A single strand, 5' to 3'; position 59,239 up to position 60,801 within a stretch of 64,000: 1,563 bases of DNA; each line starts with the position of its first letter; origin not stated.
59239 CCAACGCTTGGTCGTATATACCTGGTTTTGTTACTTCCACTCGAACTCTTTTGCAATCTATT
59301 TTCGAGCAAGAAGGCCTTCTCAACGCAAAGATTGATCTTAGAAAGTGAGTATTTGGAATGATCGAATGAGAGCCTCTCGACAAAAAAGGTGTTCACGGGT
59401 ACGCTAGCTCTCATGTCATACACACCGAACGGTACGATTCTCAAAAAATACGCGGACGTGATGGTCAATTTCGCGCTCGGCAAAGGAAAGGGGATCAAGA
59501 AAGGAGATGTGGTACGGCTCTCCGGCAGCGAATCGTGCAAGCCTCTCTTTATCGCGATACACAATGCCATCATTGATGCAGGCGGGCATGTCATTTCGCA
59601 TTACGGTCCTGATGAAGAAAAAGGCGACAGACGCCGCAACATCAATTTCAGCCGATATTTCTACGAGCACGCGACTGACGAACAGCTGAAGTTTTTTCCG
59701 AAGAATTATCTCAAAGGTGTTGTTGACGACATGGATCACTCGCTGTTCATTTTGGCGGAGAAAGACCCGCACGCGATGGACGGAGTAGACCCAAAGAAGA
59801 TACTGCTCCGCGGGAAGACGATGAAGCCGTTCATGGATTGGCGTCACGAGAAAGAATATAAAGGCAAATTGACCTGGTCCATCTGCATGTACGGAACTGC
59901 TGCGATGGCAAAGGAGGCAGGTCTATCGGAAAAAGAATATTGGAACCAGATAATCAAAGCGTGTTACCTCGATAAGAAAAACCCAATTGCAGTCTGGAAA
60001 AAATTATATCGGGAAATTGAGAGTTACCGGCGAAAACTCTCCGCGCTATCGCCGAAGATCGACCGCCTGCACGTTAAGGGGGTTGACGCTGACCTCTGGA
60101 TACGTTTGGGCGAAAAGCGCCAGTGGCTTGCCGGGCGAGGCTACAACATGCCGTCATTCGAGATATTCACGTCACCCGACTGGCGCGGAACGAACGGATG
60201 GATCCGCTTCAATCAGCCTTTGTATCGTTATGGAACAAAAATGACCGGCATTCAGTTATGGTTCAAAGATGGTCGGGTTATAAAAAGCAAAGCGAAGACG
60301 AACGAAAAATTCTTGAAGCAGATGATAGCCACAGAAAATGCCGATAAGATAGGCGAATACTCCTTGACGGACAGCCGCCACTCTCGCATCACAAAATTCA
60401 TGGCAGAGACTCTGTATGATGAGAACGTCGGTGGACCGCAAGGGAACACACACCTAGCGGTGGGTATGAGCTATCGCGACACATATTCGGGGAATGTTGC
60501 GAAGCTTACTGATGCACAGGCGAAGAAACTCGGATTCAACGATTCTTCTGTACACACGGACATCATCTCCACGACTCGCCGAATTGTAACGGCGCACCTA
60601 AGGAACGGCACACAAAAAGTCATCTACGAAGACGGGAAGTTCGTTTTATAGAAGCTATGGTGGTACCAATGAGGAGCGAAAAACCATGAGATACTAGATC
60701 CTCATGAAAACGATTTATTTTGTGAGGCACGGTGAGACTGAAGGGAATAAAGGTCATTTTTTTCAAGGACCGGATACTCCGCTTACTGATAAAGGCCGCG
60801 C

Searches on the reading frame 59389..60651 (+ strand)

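Call 18: search_protein_families(library=pfam, proteins=[window:59389-60651:+], max_evalue=0.00001)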
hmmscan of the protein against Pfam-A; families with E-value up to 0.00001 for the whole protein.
window:59389-60651:+ (420 aa): 1 family
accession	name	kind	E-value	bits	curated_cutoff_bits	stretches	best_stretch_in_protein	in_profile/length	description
PF02073.20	Peptidase_M29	-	4.8e-90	302.7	27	1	17-418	4-406/406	Thermophilic metalloprotease (M29)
